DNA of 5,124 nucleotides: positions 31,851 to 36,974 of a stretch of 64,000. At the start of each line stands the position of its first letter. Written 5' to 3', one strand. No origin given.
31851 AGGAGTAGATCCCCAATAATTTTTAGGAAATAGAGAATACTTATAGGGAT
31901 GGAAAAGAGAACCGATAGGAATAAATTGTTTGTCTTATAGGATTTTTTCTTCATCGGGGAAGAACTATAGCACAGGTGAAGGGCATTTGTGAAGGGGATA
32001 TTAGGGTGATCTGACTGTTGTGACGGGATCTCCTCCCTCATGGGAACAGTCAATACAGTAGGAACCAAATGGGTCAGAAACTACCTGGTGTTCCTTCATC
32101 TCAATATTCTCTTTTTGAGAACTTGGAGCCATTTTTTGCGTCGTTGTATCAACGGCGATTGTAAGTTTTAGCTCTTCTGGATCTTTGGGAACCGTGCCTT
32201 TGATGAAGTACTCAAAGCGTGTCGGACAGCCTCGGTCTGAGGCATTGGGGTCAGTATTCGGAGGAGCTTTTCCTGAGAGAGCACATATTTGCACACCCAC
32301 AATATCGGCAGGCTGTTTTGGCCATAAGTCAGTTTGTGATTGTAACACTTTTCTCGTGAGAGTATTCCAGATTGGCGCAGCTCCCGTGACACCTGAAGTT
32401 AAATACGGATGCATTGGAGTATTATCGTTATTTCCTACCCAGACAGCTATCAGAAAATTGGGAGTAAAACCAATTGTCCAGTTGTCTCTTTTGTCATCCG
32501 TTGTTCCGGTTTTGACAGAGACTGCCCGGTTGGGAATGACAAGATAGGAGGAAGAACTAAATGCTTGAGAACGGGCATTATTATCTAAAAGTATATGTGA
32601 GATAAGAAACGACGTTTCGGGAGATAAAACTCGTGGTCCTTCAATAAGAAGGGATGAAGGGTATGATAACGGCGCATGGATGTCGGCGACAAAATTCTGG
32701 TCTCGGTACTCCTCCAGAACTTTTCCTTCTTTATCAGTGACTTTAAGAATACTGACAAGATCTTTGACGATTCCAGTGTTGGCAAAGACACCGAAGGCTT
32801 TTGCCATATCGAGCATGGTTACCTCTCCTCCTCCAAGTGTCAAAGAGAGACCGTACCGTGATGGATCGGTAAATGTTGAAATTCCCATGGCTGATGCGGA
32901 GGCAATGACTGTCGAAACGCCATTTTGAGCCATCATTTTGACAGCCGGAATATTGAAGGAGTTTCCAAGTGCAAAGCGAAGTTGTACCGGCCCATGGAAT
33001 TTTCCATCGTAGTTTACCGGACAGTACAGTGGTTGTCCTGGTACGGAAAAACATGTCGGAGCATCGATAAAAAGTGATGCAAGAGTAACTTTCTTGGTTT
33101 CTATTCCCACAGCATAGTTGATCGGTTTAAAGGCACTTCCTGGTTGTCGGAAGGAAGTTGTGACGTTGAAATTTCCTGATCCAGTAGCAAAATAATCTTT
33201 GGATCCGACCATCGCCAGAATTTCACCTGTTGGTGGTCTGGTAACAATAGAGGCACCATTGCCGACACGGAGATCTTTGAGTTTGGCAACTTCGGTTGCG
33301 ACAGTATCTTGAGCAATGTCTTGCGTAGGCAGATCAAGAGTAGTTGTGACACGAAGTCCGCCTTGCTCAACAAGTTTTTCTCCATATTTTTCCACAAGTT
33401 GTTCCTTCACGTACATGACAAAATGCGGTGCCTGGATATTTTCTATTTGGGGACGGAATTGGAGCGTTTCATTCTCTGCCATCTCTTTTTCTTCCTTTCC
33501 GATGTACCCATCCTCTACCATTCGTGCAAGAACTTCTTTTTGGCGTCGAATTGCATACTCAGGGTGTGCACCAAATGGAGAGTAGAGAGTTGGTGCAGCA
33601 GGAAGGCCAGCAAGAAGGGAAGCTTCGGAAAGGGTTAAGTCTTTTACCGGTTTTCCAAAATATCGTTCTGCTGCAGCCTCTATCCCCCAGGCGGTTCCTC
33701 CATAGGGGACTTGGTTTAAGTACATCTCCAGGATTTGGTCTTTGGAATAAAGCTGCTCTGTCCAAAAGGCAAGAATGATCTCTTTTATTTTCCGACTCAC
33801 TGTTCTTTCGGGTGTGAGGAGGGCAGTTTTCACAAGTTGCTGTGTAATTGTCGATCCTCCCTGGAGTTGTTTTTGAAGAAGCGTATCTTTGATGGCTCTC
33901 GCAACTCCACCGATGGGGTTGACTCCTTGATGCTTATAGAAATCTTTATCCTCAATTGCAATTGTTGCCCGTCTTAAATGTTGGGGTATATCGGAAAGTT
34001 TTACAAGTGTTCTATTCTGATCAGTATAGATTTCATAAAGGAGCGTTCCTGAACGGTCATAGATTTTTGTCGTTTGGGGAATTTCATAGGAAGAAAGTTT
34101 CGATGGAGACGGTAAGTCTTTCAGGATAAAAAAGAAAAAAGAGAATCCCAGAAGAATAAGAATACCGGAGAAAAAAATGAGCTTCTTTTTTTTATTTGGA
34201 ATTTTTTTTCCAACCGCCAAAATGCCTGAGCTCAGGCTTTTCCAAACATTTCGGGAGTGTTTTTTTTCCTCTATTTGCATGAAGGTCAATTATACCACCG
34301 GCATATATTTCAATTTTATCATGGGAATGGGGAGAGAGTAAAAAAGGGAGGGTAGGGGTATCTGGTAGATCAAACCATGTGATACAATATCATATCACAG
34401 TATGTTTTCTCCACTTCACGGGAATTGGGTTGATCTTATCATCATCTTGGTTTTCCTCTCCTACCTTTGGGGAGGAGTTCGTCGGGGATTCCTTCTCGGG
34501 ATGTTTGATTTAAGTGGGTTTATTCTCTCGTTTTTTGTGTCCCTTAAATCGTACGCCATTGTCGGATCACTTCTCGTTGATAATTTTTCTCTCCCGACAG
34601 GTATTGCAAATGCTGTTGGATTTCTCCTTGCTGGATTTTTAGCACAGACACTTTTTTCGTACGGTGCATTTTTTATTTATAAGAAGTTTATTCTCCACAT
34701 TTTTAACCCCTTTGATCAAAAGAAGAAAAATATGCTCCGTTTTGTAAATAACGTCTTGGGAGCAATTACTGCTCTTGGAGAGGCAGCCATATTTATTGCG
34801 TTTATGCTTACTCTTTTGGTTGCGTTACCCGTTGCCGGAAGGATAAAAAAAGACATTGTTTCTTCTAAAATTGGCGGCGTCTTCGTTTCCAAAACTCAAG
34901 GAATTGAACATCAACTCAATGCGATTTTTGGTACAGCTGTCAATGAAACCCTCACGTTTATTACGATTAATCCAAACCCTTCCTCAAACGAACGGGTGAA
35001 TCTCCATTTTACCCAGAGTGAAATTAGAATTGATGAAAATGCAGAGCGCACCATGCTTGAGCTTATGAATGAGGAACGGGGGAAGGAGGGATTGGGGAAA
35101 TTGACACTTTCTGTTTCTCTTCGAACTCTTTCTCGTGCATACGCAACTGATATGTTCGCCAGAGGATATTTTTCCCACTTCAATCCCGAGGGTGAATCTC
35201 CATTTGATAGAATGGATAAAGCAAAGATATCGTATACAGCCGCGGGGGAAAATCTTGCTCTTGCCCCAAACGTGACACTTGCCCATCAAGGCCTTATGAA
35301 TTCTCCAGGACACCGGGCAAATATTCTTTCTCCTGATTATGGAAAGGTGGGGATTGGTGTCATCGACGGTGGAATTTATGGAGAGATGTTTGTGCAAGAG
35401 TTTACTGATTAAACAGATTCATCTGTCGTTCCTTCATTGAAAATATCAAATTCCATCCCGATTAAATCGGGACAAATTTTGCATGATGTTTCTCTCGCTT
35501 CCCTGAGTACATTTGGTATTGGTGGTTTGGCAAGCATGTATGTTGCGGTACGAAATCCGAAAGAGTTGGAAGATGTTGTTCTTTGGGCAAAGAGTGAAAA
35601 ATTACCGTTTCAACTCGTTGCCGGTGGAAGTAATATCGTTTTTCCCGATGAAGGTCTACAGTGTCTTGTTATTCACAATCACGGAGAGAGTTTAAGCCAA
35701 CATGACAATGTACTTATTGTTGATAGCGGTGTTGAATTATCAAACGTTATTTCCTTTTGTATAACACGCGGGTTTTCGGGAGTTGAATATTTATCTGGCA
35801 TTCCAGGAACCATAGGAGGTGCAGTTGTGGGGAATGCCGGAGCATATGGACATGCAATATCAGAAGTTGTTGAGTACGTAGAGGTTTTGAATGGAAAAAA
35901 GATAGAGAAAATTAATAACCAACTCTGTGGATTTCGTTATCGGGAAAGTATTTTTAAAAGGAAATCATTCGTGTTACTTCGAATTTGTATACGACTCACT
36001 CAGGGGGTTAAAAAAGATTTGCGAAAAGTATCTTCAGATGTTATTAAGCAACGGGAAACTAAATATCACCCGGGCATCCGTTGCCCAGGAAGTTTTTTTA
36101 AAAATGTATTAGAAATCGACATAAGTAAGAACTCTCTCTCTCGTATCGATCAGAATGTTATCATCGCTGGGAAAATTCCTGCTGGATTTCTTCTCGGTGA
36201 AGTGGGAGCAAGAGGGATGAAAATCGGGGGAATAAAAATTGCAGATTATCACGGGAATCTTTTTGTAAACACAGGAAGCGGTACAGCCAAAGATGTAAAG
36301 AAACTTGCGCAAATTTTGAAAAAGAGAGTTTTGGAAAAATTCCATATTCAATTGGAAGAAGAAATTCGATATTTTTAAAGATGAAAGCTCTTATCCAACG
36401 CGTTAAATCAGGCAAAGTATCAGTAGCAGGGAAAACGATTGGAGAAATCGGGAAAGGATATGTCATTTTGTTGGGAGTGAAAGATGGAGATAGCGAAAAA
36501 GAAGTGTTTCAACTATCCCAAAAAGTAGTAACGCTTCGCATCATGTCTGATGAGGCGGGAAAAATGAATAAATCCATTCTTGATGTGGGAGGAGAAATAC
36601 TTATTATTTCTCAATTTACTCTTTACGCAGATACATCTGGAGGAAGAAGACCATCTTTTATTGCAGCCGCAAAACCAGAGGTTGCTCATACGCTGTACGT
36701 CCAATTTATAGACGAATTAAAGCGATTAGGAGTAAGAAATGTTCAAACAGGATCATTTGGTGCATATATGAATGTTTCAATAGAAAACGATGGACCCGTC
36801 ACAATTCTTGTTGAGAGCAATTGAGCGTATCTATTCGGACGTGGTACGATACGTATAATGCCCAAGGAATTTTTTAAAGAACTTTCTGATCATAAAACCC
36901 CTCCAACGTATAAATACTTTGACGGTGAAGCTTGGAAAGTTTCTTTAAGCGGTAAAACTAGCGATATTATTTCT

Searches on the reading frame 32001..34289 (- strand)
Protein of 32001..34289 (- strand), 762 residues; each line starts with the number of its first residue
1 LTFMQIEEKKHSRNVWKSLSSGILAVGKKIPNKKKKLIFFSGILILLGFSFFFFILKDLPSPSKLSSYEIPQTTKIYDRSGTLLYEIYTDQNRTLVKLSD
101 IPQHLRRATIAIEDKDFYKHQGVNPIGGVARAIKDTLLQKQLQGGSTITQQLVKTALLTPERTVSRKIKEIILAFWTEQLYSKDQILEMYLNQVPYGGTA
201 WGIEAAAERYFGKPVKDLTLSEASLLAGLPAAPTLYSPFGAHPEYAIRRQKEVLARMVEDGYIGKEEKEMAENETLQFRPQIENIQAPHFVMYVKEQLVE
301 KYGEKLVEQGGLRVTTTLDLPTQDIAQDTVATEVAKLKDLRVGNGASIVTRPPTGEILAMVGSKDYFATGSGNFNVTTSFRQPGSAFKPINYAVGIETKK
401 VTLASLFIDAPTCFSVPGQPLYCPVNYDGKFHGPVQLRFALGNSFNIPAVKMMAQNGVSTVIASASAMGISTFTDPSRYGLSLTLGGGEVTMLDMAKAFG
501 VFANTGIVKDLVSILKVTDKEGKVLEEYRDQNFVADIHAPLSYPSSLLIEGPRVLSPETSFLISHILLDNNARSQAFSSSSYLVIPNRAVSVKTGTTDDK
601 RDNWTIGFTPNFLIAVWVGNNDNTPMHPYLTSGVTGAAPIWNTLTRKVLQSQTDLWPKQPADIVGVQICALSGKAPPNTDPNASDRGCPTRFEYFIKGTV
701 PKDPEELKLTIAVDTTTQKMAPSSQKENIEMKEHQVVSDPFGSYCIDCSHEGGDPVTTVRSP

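Call 8: search_protein_families(library=pfam, proteins=[window:32001-34289:-])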
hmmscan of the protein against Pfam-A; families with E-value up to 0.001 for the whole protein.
window:32001-34289:- (762 aa): 2 families
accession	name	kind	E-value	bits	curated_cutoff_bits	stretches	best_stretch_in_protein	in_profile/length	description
PF00912.28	Transgly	-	3.1e-62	209.6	27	1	81-257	2-177/178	Transglycosylase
PF00905.27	Transpeptidase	-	3.6e-15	56.4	22.1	1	346-621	2-281/299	Penicillin binding protein transpeptidase domain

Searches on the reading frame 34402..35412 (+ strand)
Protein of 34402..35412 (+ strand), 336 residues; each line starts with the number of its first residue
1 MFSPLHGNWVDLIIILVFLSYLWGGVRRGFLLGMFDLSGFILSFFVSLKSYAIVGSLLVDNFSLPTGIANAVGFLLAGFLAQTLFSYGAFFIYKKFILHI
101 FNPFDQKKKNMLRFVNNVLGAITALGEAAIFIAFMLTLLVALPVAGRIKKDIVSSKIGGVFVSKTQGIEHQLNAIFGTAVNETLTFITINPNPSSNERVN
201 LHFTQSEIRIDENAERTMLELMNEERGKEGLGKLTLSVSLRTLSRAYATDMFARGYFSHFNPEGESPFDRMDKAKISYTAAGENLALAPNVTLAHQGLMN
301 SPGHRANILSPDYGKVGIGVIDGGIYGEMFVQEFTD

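Call 8: search_protein_families(library=pfam, proteins=[window:34402-35412:+])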
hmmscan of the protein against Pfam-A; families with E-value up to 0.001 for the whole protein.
window:34402-35412:+ (336 aa): 2 families
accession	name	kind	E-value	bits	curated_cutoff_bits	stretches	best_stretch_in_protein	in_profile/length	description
PF00188.32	CAP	-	7.7e-14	53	21.1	1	219-334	1-117/117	Cysteine-rich secretory protein family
PF02674.22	Colicin_V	-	1.8e-10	41.4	29.3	1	10-163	1-141/144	Colicin V production protein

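Call 17: find_encoding_contigs(protein=window:34402-35412:+, flank=10000, max_places=10)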
Protein window:34402-35412:+ (336 aa): 2 contigs read that carry it; 2 places shown.
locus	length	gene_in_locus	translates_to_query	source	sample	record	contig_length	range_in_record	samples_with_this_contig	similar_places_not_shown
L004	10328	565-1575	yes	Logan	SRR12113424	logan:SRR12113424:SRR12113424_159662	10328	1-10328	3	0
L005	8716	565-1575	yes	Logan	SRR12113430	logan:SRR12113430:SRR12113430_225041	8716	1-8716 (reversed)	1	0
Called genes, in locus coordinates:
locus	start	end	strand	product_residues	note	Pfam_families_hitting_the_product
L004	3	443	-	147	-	?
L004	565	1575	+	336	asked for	PF02674:Colicin_V, PF00188:CAP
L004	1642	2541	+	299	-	PF01565:FAD_binding_4, PF02873:MurB_C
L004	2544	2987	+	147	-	PF02580:Tyr_Deacylase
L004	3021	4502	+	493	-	PF00171:Aldedh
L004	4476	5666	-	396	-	PF07690:MFS_1, PF12832:MFS_1_like, PF07690:MFS_1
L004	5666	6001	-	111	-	-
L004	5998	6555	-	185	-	PF13189:Cytidylate_kin2 (weak), PF02224:Cytidylate_kin (weak), PF13207:AAA_17 (weak), PF13238:AAA_18, PF13189:Cytidylate_kin2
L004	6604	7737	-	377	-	PF05559:DUF763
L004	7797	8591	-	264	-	PF09992:NAGPA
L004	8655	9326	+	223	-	PF00215:OMPdecase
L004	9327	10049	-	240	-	-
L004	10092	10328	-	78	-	?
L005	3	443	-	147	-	?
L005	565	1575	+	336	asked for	PF02674:Colicin_V, PF00188:CAP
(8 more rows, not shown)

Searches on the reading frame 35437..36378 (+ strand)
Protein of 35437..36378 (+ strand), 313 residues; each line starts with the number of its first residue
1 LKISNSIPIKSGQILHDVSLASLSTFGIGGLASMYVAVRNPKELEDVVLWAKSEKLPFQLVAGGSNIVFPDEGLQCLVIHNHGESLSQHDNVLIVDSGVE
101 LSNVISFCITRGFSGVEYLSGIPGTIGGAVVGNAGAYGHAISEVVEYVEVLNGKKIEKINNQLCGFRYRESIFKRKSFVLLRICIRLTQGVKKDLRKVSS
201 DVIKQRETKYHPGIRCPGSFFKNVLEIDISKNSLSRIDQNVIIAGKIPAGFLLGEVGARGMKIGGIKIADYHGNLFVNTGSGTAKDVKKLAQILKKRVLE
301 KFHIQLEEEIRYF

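Call 8: search_protein_families(library=pfam, proteins=[window:35437-36378:+])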
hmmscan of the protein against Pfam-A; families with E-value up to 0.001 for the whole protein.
window:35437-36378:+ (313 aa): 2 families
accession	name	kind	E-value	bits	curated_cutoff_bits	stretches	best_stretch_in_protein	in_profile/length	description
PF02873.21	MurB_C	-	5.6e-19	68.6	27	1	200-312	7-98/99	UDP-N-acetylenolpyruvoylglucosamine reductase, C-terminal domain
PF01565.28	FAD_binding_4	-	1.5e-17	64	26.4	1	33-153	2-131/139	FAD binding domain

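Call 59: find_homologous_proteins(query=window:35479-36378:+, max_evalue=1e-40)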
Query window:35479-36378:+ (299 aa): 1675 proteins with E <= 1e-40 among 5191 candidates; the best 120 are listed.
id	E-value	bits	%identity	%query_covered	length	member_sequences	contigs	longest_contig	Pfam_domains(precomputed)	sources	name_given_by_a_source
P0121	6.7e-193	657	100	100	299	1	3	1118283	PF01565.29,PF02873.22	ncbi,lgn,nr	ncbi:UDP-N-acetylmuramate dehydrogenase [Candidatus Gottesmanbacteria bacterium]|nr:UDP-N-acetylmura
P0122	1.1e-116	407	60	99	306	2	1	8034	PF01565.29,PF02873.22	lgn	-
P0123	3.4e-111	389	58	99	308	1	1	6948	PF01565.29,PF02873.22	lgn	-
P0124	3.5e-111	389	59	100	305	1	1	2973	PF01565.29,PF02873.22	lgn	-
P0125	4.9e-109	382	59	100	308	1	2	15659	PF01565.29,PF02873.22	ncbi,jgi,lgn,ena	-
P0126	8.0e-109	381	59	99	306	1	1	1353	PF01565.29,PF02873.22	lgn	-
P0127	1.1e-108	381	58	100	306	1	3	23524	PF01565.29,PF02873.22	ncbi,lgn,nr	ncbi:UDP-N-acetylmuramate dehydrogenase [Candidatus Gottesmanbacteria bacterium]|nr:UDP-N-acetylmura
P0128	7.5e-108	378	57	100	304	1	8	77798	PF01565.29,PF02873.22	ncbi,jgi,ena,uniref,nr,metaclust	ncbi:UDP-N-acetylenolpyruvoylglucosamine reductase [Candidatus Gottesmanbacteria bacterium RIFCSPHIG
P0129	1.3e-107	377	59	100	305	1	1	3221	PF01565.29,PF02873.22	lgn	-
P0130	5.0e-107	375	60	99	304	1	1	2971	PF01565.29,PF02873.22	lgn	-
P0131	1.1e-106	374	60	99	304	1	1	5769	PF01565.29,PF02873.22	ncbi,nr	ncbi:UDP-N-acetylmuramate dehydrogenase [Candidatus Gottesmanbacteria bacterium]|nr:UDP-N-acetylmura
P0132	1.2e-106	374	60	99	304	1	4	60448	PF01565.29,PF02873.22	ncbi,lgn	-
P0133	1.2e-105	371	57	100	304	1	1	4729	PF01565.29,PF02873.22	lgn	-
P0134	2.0e-105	370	58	99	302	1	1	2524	PF01565.29,PF02873.22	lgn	-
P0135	2.7e-105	370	59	99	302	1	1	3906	PF01565.29,PF02873.22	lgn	-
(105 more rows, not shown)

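Call 60: find_encoding_contigs(protein=P0122, flank=4000, max_places=2)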
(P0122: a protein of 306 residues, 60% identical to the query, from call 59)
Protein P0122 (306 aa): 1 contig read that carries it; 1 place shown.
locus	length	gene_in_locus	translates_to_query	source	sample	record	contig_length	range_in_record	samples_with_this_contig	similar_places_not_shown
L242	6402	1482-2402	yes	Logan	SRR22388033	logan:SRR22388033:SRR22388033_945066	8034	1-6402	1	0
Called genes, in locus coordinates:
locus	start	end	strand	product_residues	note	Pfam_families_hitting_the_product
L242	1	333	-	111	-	?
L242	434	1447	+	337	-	PF02674:Colicin_V, PF00188:CAP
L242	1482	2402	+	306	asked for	PF01565:FAD_binding_4, PF02873:MurB_C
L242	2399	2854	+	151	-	PF02580:Tyr_Deacylase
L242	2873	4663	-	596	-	-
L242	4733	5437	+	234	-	-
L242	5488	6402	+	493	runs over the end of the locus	PF00171:Aldedh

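Call 61: find_encoding_contigs(protein=P0123, flank=4000, max_places=2)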
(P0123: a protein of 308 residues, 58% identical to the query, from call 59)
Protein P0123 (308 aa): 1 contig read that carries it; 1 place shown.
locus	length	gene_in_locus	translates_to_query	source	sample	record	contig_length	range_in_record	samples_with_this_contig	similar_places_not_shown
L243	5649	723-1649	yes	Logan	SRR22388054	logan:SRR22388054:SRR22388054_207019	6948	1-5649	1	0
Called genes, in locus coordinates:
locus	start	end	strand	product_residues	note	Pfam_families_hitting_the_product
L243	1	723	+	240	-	?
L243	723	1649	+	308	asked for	PF01565:FAD_binding_4, PF02873:MurB_C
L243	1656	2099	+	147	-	PF02580:Tyr_Deacylase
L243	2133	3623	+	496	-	PF00171:Aldedh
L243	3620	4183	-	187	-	PF13189:Cytidylate_kin2, PF02224:Cytidylate_kin (weak), PF13238:AAA_18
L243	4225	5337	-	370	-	PF05559:DUF763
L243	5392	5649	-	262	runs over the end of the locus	PF09992:NAGPA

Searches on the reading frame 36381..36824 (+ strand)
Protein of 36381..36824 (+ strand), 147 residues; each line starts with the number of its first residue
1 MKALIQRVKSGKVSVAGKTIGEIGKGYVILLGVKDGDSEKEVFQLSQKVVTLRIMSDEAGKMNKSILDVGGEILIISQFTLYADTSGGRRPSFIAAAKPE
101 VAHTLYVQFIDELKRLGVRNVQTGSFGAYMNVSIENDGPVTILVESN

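Call 8: search_protein_families(library=pfam, proteins=[window:36381-36824:+])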
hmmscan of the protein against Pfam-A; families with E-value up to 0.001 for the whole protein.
window:36381-36824:+ (147 aa): 1 family
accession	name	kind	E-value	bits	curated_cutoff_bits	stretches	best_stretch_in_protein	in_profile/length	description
PF02580.21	Tyr_Deacylase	-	8e-56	188.8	25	1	2-145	1-144/144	D-Tyr-tRNA(Tyr) deacylase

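Call 18: find_encoding_contigs(protein=window:36381-36824:+, flank=10000, max_places=10)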
Protein window:36381-36824:+ (147 aa): 5 contigs read that carry it; 5 places shown.
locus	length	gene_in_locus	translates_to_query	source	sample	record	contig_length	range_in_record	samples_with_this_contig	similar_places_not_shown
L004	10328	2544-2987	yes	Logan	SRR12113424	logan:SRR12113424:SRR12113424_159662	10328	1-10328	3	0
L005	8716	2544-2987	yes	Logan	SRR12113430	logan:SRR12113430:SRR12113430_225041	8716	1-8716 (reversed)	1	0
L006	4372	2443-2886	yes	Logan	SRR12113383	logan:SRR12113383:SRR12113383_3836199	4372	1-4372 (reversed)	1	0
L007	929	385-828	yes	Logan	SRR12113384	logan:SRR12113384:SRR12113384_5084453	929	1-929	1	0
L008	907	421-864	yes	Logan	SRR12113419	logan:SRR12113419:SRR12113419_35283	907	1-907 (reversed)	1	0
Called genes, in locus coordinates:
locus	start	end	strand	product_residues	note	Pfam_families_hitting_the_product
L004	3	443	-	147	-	?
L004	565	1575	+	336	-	PF02674:Colicin_V, PF00188:CAP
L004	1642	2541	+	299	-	PF01565:FAD_binding_4, PF02873:MurB_C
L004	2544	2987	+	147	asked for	PF02580:Tyr_Deacylase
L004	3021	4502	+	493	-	PF00171:Aldedh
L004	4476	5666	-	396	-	PF07690:MFS_1, PF12832:MFS_1_like, PF07690:MFS_1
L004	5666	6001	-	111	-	-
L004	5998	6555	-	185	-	PF13189:Cytidylate_kin2 (weak), PF02224:Cytidylate_kin (weak), PF13207:AAA_17 (weak), PF13238:AAA_18, PF13189:Cytidylate_kin2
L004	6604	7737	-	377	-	PF05559:DUF763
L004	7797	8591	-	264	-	PF09992:NAGPA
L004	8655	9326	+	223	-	PF00215:OMPdecase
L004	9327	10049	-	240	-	-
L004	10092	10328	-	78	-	?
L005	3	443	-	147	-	?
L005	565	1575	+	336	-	PF02674:Colicin_V, PF00188:CAP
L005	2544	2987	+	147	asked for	PF02580:Tyr_Deacylase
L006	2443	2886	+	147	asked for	PF02580:Tyr_Deacylase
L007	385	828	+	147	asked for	PF02580:Tyr_Deacylase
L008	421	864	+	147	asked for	PF02580:Tyr_Deacylase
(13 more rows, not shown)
